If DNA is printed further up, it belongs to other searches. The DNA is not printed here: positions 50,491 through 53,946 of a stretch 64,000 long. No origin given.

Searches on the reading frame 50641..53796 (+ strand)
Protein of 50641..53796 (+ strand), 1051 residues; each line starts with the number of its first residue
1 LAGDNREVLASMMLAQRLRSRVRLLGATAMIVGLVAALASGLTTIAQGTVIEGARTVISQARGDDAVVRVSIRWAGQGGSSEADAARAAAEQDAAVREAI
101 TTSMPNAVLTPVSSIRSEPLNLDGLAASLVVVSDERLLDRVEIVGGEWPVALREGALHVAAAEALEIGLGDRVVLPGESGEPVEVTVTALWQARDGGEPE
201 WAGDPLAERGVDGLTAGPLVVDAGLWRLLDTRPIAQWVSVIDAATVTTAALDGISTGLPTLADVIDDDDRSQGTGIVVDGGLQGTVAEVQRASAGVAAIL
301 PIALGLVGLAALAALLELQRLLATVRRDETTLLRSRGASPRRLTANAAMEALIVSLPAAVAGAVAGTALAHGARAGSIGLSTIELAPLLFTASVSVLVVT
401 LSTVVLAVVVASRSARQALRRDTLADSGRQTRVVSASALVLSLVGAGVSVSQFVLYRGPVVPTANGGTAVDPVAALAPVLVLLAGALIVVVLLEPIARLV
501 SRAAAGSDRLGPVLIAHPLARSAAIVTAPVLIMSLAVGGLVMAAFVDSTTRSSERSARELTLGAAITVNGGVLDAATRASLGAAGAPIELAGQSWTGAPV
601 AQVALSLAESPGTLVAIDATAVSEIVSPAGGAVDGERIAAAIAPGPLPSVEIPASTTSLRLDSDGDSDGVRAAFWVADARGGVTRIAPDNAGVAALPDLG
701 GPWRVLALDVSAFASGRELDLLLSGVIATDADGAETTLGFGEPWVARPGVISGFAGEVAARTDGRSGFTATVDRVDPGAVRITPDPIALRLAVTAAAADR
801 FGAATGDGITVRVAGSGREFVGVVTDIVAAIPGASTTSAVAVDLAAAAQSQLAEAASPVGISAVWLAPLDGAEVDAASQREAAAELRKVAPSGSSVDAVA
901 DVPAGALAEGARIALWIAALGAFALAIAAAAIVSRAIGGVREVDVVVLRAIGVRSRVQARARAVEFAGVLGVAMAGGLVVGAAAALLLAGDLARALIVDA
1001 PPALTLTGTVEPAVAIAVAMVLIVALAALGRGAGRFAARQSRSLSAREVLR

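Call 76: search_protein_families(library=pfam, proteins=[window:50641-53796:+], max_evalue=0.0001)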
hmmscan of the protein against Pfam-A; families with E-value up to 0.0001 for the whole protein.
window:50641-53796:+ (1051 aa): 1 family
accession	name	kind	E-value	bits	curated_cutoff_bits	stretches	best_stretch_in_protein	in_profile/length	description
PF02687.27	FtsX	-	6.1e-09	36.4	25.5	1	302-416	2-117/120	FtsX-like permease C-terminal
